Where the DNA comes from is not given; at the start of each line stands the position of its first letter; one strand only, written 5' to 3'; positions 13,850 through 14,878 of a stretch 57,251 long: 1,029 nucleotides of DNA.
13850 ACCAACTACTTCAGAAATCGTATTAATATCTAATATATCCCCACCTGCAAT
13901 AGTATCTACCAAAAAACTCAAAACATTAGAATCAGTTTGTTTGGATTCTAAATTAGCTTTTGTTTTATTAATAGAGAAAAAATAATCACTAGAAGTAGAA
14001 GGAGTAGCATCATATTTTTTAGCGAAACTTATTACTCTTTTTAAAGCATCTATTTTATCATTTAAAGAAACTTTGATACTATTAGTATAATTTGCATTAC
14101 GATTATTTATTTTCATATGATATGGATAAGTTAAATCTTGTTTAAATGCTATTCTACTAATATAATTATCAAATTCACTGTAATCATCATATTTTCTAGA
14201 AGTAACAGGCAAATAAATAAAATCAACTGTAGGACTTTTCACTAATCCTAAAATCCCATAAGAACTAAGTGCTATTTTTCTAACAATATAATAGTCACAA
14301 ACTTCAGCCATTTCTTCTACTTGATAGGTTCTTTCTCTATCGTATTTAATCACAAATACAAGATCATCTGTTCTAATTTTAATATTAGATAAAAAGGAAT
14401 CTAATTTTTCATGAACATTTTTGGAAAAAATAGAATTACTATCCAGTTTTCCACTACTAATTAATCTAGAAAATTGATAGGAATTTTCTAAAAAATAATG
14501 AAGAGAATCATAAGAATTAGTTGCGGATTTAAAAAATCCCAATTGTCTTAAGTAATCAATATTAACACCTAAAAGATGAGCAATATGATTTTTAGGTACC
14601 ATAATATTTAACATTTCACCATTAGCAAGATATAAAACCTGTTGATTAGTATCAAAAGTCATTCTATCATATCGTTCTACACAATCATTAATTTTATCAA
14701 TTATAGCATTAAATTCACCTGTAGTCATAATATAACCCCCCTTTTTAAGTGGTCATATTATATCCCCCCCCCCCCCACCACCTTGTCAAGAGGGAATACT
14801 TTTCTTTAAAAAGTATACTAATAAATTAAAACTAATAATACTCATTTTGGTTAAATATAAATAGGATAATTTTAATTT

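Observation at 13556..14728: Orphan 390-aa coiled-coil protein wedged between rpoC and rpsL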

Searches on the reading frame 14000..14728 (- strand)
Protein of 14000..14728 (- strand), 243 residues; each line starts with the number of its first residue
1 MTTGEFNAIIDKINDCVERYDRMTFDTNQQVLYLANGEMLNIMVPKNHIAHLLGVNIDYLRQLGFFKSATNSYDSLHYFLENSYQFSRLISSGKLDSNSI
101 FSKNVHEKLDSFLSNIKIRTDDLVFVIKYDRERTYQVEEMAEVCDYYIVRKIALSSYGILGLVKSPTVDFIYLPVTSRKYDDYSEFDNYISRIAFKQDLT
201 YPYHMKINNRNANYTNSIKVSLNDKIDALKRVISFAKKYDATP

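Call 27: search_solved_structures(query=A2, max_evalue=10, show_alignments=2)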
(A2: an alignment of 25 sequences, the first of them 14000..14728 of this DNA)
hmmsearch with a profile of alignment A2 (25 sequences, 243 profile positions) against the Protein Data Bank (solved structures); distinct sequences matched with E-value up to 10: 1.
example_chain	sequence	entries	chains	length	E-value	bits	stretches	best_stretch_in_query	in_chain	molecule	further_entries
6ax6_A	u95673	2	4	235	0.34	13.4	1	106-149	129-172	Procollagen lysyl hydroxylase and glycosyltransferase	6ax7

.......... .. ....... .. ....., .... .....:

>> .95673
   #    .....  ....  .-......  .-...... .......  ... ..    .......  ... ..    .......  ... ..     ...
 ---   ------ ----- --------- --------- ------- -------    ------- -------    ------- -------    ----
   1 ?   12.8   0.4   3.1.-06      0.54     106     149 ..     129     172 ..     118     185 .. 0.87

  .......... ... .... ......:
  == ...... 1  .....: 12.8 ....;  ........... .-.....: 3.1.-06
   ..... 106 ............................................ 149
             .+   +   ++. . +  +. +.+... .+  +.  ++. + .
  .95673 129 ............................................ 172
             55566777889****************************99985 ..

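Call 33: search_protein_representatives(alignment_id=A2)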
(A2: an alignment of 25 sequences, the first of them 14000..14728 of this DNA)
Query: 25 sequences, 243 profile positions. Proteins with E-value up to 0.001 (for the whole library): 335; up to 1e-10: 282; up to 1e-30: 193. The best 150 are listed.
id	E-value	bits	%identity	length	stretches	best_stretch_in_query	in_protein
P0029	4.1e-99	347.2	-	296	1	3-242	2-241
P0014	1.8e-98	345.1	-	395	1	4-242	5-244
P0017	3.3e-98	344.2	-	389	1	1-242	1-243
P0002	1.8e-97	341.9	-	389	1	3-242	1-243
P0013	5.8e-96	336.9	-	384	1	3-243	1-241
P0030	4.3e-94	330.8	-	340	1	3-242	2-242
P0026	8.4e-94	329.8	-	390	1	3-243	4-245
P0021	7.0e-93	326.8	-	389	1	1-243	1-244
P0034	8.0e-93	326.6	-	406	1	2-243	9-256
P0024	4.7e-92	324.1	-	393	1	3-242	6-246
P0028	6.4e-92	323.7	-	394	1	3-242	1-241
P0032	8.9e-92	323.2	-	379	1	3-242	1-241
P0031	5.4e-91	320.6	-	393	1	2-242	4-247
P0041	2.3e-88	312.0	-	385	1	3-242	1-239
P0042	3.2e-85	301.7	-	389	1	2-242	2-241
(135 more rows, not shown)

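Call 35: predict_structure(alignment_id=A2)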
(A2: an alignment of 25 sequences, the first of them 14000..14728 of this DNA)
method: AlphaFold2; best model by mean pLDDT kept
length: 243 residues; sequences in the alignment: 25
mean_pLDDT: 92.2   pTM: 0.85
mean pLDDT of the five models: 92.2, 92.1, 91.6, 90.9, 90.8
residues with pLDDT >= 90: 197; 70-90: 37; 50-70: 9; < 50: 0
segments of 3 or more residues with pLDDT < 50: none
pLDDT, mean of each block of 10 residues (from residue 1): 93 97 90 96 94 94 92 96 96 94 92 90 93 64 87 91 93 92 94 94 94 92 94 97 96
secondary structure, 60 per line:
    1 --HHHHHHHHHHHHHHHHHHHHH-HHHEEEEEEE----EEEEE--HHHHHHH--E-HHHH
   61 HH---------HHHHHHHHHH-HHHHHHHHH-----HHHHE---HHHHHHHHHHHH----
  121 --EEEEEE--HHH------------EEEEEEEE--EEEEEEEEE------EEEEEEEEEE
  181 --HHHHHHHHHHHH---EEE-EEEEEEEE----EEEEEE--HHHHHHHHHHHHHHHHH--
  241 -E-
elements in order: H3-23 E28-34 E39-43 H46-52 H57-62 H72-81 H83-91 H97-100 H105-116 E123-128 E146-153 E156-164 E171-180 H183-194 E198-200 E202-209 E214-219 H222-238

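Call 38: fold_search(model_id=the predicted structure, library=pdb)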
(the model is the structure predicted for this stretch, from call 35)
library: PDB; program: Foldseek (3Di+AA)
matches with E <= 10: 731; with E <= 0.001: 0
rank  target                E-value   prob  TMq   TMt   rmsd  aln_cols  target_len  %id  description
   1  2pz1                  5.0e-03  0.28  0.16  0.11  18.7       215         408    8  Crystal Structure of Auto-inhibited Asef (released 2007-08-21)
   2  4mt7                  1.3e-02  0.18  0.15  0.12  20.0       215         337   11  Crystal structure of collybistin I (released 2014-08-13)
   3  2dfk_C                1.7e-02  0.14  0.14  0.11  21.0       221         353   10  Crystal structure of the CDC42-Collybistin II complex (released 2006-05-02)
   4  7csr_A                6.1e-02  0.11  0.16  0.11  19.1       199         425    9  Structure of Ephexin4 R676L (released 2021-02-24)
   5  7pgr_F                6.9e-02  0.08  0.18  0.03  19.5       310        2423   10  The structure of human neurofibromin isoform 2 in closed conformation (released 2021-11-17)
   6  7pgq_F                7.4e-02  0.08  0.18  0.05  19.9       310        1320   10  GAP-SecPH region of human neurofibromin isoform 2 in closed conformation. (released 2022-10-26)
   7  7sqc_Z0               7.8e-02  0.02  0.10  0.06  24.2       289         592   10  Ciliary C1 central pair apparatus isolated from Chlamydomonas reinhardtii (released 2022-04-13)
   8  2dfk_A                8.3e-02  0.10  0.15  0.12  19.4       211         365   10  Crystal structure of the CDC42-Collybistin II complex (released 2006-05-02)
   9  8tzh_A                1.3e-01  0.06  0.12  0.03  17.8       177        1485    9  Structure of full-length LRRK2 bound to MLi-2 (I2020T mutant) (released 2023-12-06)
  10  7krv_B                1.4e-01  0.03  0.12  0.07  25.2       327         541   12  Stimulating state of disulfide-bridged Hsp70 DnaK (released 2021-09-15)
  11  3p7z_A                1.6e-01  0.06  0.16  0.15  18.9       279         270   10  Crystal structure of the Neurofibromin Sec14-PH module containing the patient derived mutation I1584V (released 2010-12-08)
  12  3pg7_A                1.7e-01  0.06  0.17  0.17  18.4       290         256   11  Crystal structure of the H. sapiens NF1 SEC-PH domain (del1750 mutant) (released 2010-12-08)
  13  2d4q_B                2.2e-01  0.05  0.17  0.17  19.1       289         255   11  Crystal structure of the Sec-PH domain of the human neurofibromatosis type 1 protein (released 2006-03-07)
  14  3zq3_A                2.7e-01  0.06  0.15  0.19  16.2       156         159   10  Crystal Structure of Rat Odorant Binding Protein 3 (OBP3) (released 2014-03-12)
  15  7mp5_A                2.7e-01  0.05  0.16  0.04  18.8       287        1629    9  Autoinhibited neurofibrobmin (released 2021-12-15)
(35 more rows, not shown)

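Call 45: fold_search(model_id=the predicted structure, library=viral)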
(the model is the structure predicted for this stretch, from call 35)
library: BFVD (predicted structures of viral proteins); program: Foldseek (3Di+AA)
matches with E <= 10: 901; with E <= 0.001: 2
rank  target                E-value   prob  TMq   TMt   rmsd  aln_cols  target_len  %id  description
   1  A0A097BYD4            1.3e-06  1.00  0.51  0.60   6.1       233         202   12  (no name in the UniProt tables at hand)
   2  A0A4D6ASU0            3.7e-06  1.00  0.50  0.47   7.8       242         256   10  (no name in the UniProt tables at hand)
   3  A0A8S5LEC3            2.6e-02  0.41  0.20  0.07   9.2       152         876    9  RNA polymerase (Fragment) [Podoviridae sp. ct4s49]
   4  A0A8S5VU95            3.5e-02  0.10  0.14  0.07  18.1       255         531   11  Uncharacterized protein [Ackermannviridae sp.]
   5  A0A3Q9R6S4            3.5e-02  0.06  0.09  0.11  18.7       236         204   12  (no name in the UniProt tables at hand)
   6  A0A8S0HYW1            3.7e-02  0.08  0.11  0.13  18.6       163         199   13  (no name in the UniProt tables at hand)
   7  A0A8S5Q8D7            5.4e-02  0.25  0.11  0.27  13.1       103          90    7  Uncharacterized protein [Siphoviridae sp. ct2ZW1]
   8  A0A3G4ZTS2            6.1e-02  0.08  0.15  0.14  16.5       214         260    9  Uncharacterized protein [Barrevirus sp.]
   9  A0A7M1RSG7            6.1e-02  0.04  0.10  0.11  27.7       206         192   13  Lysis regulatory protein-like protein [uncultured phage cr6_1]
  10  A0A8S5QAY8            7.3e-02  0.25  0.23  0.31  16.0       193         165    8  Uncharacterized protein [Siphoviridae sp. ct2ZW1]
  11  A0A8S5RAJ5            7.3e-02  0.07  0.13  0.12  17.4       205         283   10  Uncharacterized protein [virus sp. ct9pU4]
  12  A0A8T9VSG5            7.8e-02  0.06  0.12  0.06  16.0       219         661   12  (no name in the UniProt tables at hand)
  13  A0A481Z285            7.8e-02  0.03  0.10  0.11  19.6       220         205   14  Uncharacterized protein [Pithovirus LCPAC101]
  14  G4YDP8                8.3e-02  0.10  0.13  0.15  20.3       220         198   12  (no name in the UniProt tables at hand)
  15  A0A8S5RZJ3            1.1e-01  0.08  0.15  0.11  16.6       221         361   12  Uncharacterized protein [Myoviridae sp. ctNQV2]
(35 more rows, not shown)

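Call 46: search_dna_similar(query=window:14000-14728:-, collection=phages, mode=protein, max_evalue=1, max_rows=20)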
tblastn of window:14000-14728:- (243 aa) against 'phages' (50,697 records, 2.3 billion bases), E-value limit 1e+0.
No match.

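Call 47: search_dna_similar(query=window:14000-14728:-, collection=plasmids, mode=protein, max_evalue=1, max_rows=20)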
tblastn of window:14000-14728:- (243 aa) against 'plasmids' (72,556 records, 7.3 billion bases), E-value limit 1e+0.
No match.

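Call 61: find_homologous_proteins(query=A4, max_evalue=0.001)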
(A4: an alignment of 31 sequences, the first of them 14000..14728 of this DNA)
Query A4 (31 sequences) (243 aa, profile of the alignment): 39 proteins with E <= 0.001 among 4957 candidates.
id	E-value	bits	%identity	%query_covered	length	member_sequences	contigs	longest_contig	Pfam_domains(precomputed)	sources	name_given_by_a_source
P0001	2.5e-74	268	93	100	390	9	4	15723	-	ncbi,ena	-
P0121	3.5e-74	267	34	70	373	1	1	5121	-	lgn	-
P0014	3.6e-69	251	47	99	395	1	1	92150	PF18813.7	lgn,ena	-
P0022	9.8e-69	249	49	99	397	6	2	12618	-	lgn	-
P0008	1.1e-67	246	54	100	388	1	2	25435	-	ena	-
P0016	2.7e-67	245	48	98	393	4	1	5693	PF18813.7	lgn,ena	-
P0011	5.7e-67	243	51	99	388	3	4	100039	-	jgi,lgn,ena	-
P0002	6.1e-67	243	51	100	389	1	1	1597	PF18813.7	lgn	-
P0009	1.4e-66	242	53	100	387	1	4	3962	-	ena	-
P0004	2.0e-66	242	47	100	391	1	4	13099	-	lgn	-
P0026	2.7e-66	241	48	100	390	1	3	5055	-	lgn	-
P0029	5.6e-66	240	52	100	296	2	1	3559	PF18813.7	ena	-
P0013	2.8e-65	238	48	100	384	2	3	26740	-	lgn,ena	-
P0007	4.2e-65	237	50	100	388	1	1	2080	-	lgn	-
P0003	4.4e-65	237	48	100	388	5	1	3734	-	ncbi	-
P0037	8.9e-65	236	41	100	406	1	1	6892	PF18813.7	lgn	-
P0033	8.9e-65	236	41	100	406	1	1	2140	PF18813.7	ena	-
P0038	8.9e-65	236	41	100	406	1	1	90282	PF18813.7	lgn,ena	-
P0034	8.9e-65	236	41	100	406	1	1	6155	PF18813.7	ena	-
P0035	8.9e-65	236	41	100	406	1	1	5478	PF18813.7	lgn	-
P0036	8.9e-65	236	41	100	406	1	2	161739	PF18813.7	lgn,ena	-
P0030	7.7e-60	220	46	98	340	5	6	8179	PF18813.7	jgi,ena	-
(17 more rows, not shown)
